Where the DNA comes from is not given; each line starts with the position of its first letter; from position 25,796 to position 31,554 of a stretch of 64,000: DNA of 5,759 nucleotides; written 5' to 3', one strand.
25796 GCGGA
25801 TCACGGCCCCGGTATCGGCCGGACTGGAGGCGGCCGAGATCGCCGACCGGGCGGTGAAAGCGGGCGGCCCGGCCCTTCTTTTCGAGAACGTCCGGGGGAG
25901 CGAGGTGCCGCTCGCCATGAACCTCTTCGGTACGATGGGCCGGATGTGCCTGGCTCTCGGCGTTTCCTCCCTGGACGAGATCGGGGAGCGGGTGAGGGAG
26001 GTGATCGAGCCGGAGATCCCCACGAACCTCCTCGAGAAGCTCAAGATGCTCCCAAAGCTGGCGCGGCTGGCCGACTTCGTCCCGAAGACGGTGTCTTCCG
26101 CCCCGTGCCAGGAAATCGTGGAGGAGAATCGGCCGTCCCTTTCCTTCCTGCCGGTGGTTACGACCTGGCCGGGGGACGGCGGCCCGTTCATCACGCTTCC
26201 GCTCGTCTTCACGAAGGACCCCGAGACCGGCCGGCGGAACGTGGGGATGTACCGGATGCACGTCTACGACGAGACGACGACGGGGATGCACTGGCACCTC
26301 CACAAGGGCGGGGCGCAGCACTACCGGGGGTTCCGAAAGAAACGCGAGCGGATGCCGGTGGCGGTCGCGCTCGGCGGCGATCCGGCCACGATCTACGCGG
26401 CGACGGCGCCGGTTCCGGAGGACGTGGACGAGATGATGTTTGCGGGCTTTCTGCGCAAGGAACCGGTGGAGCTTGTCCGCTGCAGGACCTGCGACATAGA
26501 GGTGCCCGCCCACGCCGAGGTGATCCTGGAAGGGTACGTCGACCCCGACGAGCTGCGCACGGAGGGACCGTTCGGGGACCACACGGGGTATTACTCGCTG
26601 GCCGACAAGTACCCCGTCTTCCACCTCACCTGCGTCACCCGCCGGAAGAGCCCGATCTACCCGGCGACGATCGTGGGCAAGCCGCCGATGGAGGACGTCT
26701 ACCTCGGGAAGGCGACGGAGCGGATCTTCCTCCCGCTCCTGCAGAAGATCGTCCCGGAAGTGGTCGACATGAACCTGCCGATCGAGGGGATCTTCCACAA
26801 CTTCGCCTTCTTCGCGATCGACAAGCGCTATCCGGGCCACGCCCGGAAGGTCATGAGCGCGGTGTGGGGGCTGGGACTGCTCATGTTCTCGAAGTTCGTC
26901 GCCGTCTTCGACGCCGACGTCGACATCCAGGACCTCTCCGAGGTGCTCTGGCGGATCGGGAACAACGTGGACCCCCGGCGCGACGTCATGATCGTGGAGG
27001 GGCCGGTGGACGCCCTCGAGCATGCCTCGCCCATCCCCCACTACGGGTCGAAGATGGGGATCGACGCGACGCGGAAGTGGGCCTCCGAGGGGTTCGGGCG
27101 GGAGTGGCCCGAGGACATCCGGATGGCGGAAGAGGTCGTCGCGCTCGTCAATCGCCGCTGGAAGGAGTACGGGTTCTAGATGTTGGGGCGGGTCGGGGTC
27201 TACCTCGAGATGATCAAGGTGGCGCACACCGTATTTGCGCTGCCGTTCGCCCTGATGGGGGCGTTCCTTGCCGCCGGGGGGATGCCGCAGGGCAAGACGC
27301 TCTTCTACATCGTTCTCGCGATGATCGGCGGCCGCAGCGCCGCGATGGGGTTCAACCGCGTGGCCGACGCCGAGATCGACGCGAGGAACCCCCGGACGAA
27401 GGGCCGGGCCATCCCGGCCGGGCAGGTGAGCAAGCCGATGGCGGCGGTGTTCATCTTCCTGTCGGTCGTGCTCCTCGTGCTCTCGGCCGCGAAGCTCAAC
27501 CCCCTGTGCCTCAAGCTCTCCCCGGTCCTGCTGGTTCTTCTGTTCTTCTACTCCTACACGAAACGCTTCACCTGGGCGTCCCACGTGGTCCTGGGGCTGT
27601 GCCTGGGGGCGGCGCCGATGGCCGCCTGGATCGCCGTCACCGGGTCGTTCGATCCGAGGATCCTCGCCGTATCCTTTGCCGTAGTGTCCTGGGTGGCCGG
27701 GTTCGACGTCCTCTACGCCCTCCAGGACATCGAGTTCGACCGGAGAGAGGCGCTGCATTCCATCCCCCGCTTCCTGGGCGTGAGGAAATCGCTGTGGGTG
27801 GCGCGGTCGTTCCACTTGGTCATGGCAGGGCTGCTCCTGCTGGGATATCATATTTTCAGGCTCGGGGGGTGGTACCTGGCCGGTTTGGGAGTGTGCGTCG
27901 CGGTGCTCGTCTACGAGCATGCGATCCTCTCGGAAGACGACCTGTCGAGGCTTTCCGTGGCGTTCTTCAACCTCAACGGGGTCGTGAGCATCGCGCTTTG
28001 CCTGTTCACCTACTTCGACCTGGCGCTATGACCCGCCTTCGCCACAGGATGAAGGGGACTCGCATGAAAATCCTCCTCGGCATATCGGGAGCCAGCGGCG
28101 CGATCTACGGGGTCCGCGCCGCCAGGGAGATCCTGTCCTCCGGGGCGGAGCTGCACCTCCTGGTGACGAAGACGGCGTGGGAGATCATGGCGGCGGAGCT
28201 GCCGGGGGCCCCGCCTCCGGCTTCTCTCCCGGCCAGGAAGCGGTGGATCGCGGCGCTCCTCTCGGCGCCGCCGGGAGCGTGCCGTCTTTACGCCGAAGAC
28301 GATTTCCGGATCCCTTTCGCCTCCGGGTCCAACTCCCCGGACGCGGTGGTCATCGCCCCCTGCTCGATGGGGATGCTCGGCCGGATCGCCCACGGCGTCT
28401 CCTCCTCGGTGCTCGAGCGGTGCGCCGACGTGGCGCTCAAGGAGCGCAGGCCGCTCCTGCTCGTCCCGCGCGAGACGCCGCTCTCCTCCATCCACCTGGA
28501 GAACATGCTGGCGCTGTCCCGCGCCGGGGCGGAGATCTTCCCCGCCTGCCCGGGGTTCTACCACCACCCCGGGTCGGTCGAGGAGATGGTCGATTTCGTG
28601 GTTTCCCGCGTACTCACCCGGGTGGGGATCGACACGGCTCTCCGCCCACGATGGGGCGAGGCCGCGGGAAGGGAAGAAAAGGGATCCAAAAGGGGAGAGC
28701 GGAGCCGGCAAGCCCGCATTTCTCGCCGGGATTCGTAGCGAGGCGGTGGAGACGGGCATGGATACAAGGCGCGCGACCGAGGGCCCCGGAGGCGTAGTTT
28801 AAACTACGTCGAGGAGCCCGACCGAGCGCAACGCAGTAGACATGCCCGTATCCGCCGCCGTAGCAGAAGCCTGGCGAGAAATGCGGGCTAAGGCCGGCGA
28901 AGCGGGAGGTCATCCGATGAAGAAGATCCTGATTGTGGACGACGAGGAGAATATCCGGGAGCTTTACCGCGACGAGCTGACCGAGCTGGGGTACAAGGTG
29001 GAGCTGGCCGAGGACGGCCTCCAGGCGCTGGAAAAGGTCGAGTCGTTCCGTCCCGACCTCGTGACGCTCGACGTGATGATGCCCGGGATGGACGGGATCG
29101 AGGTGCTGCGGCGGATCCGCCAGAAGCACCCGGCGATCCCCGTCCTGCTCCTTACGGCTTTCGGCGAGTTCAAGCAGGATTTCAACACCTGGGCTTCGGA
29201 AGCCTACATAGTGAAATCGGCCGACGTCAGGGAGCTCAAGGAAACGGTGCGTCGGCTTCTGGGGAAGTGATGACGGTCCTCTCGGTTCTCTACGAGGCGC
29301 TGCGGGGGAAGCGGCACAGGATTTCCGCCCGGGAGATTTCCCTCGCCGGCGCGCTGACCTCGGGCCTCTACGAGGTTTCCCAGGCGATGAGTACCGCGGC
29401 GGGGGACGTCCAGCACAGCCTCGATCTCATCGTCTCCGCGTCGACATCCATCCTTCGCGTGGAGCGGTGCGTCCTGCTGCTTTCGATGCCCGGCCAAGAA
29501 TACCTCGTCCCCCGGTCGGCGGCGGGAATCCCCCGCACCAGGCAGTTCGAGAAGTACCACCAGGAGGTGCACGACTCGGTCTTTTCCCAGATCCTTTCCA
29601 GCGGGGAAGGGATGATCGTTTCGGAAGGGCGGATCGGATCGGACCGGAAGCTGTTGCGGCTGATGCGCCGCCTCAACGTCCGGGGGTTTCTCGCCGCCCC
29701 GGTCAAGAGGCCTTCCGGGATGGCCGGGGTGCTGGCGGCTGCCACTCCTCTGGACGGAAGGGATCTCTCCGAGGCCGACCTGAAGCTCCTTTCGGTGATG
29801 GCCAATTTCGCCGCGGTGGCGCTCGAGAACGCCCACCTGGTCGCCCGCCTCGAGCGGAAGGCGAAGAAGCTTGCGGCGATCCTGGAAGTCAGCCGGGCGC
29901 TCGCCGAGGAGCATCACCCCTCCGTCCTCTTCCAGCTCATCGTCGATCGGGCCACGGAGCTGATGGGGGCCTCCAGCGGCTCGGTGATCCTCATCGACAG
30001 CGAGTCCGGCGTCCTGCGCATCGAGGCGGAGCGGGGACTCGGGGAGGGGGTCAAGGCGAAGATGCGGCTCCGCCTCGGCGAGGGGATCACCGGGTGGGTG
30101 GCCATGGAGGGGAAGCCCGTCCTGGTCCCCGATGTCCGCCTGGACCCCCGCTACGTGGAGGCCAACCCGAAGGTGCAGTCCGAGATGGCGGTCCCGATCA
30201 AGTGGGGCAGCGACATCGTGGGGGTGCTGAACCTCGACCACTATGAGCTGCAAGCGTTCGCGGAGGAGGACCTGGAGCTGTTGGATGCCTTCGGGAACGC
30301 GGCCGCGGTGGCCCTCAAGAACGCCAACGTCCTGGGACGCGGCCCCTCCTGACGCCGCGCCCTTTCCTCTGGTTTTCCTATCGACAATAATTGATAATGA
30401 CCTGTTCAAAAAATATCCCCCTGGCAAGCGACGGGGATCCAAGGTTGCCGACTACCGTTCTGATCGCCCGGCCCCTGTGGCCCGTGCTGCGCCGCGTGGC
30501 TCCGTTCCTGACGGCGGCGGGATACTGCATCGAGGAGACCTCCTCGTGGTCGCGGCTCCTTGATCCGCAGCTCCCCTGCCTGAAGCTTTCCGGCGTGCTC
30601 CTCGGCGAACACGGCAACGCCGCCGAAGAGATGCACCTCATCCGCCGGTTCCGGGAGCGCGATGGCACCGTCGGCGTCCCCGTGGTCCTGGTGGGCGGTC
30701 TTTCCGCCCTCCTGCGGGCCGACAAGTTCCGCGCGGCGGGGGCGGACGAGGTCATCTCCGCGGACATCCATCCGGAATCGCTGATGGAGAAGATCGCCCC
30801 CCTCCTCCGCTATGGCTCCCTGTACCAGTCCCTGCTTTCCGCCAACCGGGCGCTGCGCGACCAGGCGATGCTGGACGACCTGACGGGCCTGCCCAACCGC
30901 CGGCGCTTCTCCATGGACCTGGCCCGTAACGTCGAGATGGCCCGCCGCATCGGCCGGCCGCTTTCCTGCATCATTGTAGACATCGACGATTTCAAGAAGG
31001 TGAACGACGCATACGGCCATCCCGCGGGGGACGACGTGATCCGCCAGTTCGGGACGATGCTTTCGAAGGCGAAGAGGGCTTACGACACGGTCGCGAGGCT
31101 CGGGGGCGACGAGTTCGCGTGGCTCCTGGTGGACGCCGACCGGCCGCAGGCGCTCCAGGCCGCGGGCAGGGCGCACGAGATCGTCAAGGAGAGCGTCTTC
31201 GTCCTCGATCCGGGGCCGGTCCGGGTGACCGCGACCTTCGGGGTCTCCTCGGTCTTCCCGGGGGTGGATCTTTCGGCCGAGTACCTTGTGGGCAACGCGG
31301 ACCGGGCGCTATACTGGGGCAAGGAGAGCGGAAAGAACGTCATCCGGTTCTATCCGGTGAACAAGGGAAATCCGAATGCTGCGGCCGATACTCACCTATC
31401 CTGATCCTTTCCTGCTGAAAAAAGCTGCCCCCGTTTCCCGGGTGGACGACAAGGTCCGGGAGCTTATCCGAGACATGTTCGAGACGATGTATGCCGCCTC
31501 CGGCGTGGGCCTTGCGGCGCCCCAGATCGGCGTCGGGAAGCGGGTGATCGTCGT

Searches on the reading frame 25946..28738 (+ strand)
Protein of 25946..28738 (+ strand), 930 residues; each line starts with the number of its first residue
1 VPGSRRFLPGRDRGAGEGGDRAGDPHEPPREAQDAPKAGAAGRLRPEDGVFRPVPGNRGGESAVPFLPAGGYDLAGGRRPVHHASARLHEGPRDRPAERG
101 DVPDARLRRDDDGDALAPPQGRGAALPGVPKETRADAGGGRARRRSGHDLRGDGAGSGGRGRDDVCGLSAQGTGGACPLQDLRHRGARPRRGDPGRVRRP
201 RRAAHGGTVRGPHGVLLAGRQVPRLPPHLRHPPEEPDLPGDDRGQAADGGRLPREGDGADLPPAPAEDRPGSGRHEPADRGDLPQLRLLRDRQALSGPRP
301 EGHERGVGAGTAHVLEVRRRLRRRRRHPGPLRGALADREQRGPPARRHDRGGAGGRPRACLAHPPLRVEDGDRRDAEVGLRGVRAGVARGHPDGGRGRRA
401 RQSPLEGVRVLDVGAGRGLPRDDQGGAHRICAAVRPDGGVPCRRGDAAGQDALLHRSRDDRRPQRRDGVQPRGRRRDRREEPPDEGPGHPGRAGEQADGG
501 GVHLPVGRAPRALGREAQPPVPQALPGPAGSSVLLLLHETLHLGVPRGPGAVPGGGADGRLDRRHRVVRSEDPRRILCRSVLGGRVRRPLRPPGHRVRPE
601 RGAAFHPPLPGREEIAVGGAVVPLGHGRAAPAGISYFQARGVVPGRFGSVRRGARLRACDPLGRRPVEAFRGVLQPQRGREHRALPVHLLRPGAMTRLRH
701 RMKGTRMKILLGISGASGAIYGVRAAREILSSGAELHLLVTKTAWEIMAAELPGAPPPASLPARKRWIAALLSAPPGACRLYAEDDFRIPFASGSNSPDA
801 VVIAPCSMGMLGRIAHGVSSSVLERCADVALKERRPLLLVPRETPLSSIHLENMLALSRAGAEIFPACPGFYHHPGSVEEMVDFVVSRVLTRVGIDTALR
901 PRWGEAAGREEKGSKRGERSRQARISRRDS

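Call 74: search_protein_families(library=pfam, proteins=[window:25946-28738:+], max_evalue=0.00001)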
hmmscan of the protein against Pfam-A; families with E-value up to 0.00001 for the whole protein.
window:25946-28738:+ (930 aa): 1 family
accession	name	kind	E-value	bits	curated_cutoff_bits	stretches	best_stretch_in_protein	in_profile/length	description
PF02441.25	Flavoprotein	-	1.3e-39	135.8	22.7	1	707-891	1-160/162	Flavoprotein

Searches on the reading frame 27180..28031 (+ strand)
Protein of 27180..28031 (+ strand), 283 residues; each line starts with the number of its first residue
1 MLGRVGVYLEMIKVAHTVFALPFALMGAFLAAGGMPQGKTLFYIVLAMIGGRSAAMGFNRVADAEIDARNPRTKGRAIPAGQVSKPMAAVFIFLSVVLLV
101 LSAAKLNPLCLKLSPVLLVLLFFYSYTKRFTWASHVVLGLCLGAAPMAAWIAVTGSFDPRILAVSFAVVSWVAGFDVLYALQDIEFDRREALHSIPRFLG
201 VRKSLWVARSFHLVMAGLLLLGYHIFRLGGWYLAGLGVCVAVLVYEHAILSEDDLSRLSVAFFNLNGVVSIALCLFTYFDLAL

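Call 74: search_protein_families(library=pfam, proteins=[window:27180-28031:+], max_evalue=0.00001)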
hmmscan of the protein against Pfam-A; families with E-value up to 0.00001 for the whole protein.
window:27180-28031:+ (283 aa): 1 family
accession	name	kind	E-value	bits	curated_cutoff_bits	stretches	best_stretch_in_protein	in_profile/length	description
PF01040.23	UbiA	-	1.7e-57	195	34.2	1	20-266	1-248/250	UbiA prenyltransferase family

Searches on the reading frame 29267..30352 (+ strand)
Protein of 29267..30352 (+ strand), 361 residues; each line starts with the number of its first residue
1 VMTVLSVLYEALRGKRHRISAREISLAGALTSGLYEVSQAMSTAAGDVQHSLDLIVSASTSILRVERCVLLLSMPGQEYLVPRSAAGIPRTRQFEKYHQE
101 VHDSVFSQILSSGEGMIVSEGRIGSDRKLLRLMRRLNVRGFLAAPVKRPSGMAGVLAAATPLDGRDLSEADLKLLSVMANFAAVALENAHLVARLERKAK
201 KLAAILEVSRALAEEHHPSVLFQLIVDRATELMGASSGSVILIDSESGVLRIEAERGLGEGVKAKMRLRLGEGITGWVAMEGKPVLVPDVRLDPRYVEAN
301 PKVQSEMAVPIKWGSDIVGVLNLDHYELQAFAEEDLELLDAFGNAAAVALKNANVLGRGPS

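Call 74: search_protein_families(library=pfam, proteins=[window:29267-30352:+], max_evalue=0.00001)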
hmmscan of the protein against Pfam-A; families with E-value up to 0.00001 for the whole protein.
window:29267-30352:+ (361 aa): 4 families
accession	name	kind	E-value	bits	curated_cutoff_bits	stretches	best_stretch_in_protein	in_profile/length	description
PF01590.32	GAF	-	2.6e-32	112.6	22.4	2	219-350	3-133/133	GAF domain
PF13185.12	GAF_2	-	8.3e-29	101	28.6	2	218-350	4-135/136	GAF domain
PF13492.12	GAF_3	-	7.8e-22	78.5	27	2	221-352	5-129/129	GAF domain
PF11849.14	DUF3369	-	5e-06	27.3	27.2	0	164-195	137-168/168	Domain of unknown function (DUF3369)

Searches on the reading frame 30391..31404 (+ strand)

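Call 73: search_protein_families(library=pfam, proteins=[window:30391-31404:+], max_evalue=0.00001)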
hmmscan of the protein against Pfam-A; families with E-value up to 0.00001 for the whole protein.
window:30391-31404:+ (337 aa): 1 family
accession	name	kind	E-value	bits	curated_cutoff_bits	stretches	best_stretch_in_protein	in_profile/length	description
PF00990.26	GGDEF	-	1.7e-38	132.4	23.8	1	159-316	1-160/161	Diguanylate cyclase, GGDEF domain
